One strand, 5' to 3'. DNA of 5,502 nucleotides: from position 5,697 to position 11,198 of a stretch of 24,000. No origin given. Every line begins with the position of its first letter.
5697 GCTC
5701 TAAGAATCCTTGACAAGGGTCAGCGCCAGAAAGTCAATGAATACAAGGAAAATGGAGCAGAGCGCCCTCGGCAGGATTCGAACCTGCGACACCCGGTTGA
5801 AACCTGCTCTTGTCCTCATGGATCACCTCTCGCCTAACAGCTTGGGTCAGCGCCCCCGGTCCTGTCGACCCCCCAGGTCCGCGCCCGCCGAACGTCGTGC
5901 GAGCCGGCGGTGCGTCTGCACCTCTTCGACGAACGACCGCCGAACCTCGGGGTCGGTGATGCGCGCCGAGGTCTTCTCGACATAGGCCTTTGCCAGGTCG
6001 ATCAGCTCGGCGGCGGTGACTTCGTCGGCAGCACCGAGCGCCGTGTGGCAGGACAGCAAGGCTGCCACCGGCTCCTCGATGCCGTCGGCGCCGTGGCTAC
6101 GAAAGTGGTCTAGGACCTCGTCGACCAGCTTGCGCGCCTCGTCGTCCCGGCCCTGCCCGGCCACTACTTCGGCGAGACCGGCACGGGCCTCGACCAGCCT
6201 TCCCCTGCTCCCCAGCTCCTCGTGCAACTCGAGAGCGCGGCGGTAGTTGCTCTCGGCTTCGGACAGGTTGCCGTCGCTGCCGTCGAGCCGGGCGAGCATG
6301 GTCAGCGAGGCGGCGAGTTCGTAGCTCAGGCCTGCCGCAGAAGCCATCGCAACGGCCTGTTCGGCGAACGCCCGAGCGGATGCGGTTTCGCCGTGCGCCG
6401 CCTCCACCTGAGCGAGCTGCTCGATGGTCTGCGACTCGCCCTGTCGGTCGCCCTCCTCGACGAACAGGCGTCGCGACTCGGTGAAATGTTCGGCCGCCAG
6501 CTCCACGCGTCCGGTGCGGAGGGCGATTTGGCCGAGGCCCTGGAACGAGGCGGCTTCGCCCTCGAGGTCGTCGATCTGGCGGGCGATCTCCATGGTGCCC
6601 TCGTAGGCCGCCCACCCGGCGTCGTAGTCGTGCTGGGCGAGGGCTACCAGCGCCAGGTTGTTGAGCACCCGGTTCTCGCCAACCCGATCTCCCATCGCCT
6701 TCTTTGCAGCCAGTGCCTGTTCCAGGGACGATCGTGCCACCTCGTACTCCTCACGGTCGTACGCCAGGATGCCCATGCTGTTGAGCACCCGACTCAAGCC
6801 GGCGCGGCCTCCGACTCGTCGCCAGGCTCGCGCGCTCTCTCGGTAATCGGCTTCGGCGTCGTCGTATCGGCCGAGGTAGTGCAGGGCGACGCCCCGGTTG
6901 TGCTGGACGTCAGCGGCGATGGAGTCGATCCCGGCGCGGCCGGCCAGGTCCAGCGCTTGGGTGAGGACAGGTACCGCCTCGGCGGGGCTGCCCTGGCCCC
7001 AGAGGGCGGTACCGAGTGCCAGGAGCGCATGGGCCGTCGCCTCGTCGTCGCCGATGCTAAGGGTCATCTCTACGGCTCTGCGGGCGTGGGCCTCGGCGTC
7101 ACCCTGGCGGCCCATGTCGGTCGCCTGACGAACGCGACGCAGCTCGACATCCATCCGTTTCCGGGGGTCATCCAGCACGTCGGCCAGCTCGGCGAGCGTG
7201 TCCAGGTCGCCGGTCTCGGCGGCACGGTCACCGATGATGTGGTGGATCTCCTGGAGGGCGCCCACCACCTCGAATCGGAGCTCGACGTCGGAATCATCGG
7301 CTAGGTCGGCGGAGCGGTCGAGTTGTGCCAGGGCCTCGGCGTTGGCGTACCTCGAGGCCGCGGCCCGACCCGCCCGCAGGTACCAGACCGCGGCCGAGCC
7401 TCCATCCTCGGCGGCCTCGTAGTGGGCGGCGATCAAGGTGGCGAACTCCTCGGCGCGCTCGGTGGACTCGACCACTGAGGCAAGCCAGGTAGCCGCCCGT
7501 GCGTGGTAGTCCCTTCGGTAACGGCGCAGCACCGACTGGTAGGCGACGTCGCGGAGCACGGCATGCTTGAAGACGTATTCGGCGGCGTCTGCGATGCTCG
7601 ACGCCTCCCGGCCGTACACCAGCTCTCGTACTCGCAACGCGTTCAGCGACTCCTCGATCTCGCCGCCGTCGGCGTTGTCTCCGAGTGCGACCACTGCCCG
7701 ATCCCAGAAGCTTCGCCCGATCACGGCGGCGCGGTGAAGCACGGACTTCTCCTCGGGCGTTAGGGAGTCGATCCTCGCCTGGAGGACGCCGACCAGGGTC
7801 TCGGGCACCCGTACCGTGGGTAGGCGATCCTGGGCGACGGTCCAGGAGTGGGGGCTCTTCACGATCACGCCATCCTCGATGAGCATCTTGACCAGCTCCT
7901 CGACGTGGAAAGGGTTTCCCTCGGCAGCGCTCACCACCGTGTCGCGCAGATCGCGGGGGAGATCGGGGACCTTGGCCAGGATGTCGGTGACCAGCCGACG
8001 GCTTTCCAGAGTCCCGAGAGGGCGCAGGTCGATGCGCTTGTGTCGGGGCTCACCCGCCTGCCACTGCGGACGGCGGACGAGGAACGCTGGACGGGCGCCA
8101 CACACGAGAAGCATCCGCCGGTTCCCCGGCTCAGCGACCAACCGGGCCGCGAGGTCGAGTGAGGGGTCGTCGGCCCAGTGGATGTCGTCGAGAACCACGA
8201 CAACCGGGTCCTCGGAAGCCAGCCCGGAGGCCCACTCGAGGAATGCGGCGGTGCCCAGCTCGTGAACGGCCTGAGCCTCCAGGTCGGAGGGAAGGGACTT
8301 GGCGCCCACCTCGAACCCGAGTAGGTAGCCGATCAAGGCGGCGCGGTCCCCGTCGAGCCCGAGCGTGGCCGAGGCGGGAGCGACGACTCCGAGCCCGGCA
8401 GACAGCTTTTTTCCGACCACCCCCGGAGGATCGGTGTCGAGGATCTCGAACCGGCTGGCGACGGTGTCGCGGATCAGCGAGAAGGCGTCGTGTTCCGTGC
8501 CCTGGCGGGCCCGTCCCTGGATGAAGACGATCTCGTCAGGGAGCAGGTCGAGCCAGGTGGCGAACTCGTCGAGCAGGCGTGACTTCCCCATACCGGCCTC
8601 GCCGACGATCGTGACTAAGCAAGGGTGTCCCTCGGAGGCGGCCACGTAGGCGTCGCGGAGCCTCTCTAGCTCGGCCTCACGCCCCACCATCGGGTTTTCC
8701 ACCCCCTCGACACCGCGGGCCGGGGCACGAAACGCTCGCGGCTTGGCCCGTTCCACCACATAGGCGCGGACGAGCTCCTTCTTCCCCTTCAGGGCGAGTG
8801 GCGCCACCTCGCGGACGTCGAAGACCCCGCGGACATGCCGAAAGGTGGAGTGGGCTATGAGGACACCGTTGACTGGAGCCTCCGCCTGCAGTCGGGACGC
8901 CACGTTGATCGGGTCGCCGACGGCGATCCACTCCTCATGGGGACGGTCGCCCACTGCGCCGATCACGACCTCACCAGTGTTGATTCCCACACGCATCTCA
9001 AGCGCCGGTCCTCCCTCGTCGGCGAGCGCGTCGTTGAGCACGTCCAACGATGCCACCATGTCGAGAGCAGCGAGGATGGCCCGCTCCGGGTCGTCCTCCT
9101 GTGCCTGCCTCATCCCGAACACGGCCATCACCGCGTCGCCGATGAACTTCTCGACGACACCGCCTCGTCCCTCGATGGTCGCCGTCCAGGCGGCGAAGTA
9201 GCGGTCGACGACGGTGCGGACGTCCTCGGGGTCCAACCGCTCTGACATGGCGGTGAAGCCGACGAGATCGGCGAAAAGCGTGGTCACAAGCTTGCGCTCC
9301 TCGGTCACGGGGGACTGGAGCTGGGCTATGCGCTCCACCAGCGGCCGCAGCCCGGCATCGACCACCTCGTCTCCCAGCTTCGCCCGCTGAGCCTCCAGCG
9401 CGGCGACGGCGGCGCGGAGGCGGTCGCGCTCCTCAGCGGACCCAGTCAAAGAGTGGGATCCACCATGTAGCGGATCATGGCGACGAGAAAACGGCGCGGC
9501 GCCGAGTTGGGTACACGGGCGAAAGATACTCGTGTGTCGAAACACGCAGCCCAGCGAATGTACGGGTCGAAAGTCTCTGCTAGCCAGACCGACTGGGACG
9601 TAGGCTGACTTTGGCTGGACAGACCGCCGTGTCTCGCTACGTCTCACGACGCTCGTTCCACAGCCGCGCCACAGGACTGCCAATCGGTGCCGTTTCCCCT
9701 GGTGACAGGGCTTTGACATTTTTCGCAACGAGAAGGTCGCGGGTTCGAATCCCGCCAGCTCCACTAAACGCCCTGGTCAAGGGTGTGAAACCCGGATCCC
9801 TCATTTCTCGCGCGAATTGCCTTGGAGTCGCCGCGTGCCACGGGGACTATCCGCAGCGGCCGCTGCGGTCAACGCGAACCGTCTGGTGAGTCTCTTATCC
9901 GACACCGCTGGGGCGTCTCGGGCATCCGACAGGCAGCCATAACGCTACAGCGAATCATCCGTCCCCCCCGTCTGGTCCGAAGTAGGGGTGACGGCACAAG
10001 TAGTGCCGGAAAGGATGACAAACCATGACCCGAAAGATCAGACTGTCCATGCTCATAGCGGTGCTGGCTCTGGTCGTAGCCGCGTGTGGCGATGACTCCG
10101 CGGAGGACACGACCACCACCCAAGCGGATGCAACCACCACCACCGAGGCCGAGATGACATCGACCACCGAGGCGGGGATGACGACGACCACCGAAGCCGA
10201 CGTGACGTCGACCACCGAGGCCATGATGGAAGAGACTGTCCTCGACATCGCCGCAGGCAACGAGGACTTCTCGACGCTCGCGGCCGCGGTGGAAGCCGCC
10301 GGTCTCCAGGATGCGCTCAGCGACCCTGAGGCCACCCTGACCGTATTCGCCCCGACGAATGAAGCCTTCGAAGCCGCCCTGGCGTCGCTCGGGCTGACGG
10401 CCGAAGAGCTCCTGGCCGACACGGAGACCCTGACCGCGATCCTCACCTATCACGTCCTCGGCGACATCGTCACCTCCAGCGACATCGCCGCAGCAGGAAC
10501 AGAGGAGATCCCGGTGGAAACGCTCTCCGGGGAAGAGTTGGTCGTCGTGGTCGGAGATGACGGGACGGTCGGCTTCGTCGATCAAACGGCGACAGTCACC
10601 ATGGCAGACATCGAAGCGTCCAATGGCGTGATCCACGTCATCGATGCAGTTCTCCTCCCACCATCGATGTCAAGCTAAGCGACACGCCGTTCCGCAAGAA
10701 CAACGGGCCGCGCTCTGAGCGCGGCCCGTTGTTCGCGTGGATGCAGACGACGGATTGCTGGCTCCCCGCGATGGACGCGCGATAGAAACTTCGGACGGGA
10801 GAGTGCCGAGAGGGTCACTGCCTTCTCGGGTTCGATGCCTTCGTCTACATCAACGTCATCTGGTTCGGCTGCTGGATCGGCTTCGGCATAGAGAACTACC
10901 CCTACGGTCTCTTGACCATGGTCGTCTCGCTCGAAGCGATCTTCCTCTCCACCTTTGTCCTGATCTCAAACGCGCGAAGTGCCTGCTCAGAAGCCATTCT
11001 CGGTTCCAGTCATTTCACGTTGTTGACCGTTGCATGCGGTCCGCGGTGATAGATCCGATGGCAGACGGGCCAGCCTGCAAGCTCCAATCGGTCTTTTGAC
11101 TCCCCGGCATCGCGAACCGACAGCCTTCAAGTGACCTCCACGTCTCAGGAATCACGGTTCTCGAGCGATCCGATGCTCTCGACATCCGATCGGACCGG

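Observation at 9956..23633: One promoter-like motif, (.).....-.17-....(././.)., precedes six to seven transcription units, including the ECF sigma gene itself and a heliorhodopsin operon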

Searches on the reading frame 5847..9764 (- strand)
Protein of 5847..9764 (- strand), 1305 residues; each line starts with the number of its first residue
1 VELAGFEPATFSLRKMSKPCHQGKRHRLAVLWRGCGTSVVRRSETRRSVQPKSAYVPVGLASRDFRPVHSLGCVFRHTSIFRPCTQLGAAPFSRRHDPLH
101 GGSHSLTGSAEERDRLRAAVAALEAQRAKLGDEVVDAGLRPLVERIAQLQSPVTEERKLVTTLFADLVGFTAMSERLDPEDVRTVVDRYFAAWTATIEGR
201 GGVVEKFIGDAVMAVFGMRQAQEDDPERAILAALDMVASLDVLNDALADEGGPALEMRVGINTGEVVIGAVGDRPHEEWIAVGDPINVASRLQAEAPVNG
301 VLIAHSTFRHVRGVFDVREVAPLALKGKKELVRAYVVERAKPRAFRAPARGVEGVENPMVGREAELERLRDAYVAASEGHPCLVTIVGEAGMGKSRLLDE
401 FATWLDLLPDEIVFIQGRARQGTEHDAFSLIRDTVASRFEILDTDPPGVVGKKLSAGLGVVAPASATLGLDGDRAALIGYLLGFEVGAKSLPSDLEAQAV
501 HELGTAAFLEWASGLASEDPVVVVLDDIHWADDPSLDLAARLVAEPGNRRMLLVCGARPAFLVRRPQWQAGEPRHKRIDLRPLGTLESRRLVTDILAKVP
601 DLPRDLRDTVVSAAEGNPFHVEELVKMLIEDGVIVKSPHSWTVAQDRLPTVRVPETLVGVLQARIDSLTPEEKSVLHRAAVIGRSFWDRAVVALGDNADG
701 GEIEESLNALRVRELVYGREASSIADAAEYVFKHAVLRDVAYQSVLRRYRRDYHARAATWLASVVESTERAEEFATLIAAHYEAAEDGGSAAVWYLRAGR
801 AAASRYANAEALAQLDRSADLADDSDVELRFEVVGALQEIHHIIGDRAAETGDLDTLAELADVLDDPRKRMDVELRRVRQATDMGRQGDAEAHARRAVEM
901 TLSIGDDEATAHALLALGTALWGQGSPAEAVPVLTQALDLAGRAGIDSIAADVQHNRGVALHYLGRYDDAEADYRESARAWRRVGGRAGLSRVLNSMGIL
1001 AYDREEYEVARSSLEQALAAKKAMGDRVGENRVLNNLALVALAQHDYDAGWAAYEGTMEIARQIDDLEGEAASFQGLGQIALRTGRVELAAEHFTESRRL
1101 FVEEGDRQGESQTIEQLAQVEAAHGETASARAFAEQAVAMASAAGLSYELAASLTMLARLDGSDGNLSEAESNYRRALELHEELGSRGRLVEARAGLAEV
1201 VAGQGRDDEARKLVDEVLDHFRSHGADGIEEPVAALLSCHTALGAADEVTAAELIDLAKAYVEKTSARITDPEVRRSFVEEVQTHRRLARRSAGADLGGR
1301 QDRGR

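Call 12: search_protein_families(library=pfam, proteins=[window:5847-9764:-])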
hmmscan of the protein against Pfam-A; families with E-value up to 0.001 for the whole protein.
window:5847-9764:- (1305 aa): 11 families
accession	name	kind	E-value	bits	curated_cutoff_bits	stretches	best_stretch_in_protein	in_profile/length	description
PF13424.12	TPR_12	-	5.5e-36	123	30.1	5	951-1022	3-76/77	Tetratricopeptide repeat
PF00211.25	Guanylate_cyc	-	2.1e-23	83.3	21.9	1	156-336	5-180/183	Adenylate and Guanylate cyclase catalytic domain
PF13191.12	AAA_16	-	2.3e-22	80.7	32.6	1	359-554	2-167/167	AAA ATPase domain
PF07719.23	TPR_2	-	1.9e-13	49.8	27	0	951-978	1-28/34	Tetratricopeptide repeat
PF00515.34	TPR_1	-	4.4e-13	48.9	27.8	1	951-976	1-26/34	Tetratricopeptide repeat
PF13374.12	TPR_10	-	1.5e-11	44.3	27.5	1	951-984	2-35/42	Tetratricopeptide repeat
PF13181.12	TPR_8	-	2.9e-09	36.8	25.7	0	951-977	1-27/34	Tetratricopeptide repeat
PF13432.12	TPR_16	-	1.7e-07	32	32.7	1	915-981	1-61/65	Tetratricopeptide repeat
PF17874.7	TPR_MalT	-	1.7e-07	31.3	45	1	1077-1220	46-190/336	MalT-like TPR region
PF13401.12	AAA_22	-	5.1e-05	24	27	0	383-538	7-103/130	AAA domain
PF13176.12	TPR_7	-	0.00013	22.3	27.9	0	913-942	1-30/36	Tetratricopeptide repeat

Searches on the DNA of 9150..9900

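Call 83: search_rna_families(source=window, start=9600, end=9900, threshold=evalue, max_evalue=1)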
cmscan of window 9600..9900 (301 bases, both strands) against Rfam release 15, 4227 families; matches with E-value up to 1: 5.
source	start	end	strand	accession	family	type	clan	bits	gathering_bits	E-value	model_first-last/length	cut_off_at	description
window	9739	9790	+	RF04321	tmRNA_permuted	Gene;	-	21.5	47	0.012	36-96/213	no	permuted transfer-messenger RNA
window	9686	9762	+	RF01684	mascRNA-menRNA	Gene;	-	19.8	42.5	0.11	1-56/56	no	MALAT1-associated small cytoplasmic RNA/MEN beta RNA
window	9600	9766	+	RF00023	tmRNA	Gene;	CL00001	19.2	47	4.5e-06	10-374/374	5'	transfer-messenger RNA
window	9707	9764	-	RF04354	Plastid-ycf2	Cis-reg;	-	18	65.7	0.32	1-75/75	no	Plastid-ycf2 5UTR RNA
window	9739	9755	-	RF04351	Plastid-psbl-rps4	Cis-reg;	-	16.8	68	0.53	9-25/53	no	Plastid-psbl-rps4 3UTR RNA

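Call 84: search_rna_families(source=window, start=9150, end=9850, threshold=evalue, max_evalue=0.01, show_alignments=1)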
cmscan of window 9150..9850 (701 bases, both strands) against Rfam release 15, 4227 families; matches with E-value up to 0.01: 1.
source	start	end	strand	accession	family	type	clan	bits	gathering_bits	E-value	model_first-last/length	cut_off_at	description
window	9701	9766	+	RF00023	tmRNA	Gene;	CL00001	31.2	47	9.4e-11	1-374/374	no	transfer-messenger RNA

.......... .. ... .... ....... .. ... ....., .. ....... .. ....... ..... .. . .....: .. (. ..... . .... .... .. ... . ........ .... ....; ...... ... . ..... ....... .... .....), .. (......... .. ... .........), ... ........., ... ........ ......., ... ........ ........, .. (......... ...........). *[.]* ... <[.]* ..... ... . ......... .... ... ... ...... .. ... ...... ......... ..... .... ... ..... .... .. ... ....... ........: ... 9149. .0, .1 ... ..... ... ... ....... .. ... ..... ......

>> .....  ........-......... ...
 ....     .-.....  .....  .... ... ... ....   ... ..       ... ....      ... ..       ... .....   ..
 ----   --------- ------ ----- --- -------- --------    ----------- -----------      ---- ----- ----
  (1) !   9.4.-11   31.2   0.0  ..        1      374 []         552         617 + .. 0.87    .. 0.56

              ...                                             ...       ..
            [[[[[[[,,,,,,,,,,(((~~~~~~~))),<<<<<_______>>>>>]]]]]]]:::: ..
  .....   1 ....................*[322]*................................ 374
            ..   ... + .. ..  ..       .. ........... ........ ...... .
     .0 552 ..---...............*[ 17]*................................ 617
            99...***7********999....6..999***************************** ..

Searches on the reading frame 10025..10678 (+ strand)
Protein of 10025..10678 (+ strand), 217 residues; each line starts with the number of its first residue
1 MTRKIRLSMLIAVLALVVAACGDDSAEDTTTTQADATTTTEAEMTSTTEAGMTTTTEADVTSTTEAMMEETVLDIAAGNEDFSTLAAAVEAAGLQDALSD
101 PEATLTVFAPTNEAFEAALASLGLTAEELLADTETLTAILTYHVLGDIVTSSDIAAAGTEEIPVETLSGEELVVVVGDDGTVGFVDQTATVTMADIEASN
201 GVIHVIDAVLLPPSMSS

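Call 11: search_protein_families(library=pfam, proteins=[window:10025-10678:+])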
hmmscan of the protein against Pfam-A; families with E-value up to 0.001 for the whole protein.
window:10025-10678:+ (217 aa): 2 families
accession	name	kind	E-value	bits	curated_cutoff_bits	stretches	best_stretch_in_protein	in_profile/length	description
PF02469.27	Fasciclin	-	1.9e-29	102.8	22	1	81-212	2-123/123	Fasciclin domain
PF21827.1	New_glue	-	2.1e-06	27.8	31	1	6-66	4-62/94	New glue protein family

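Call 52: search_protein_families(library=ncbifam, proteins=[window:10025-10678:+], max_evalue=0.00001)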
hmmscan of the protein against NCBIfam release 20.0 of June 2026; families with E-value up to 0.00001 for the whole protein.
window:10025-10678:+ (217 aa): 0 families

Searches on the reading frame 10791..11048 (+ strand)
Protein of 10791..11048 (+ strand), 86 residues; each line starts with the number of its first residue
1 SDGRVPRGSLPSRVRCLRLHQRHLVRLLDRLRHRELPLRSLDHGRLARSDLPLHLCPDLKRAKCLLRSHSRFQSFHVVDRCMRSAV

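Call 74: search_protein_families(library=pfam, proteins=[window:10791-11048:+], max_evalue=0.001)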
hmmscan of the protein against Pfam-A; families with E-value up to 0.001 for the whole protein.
window:10791-11048:+ (86 aa): 0 families
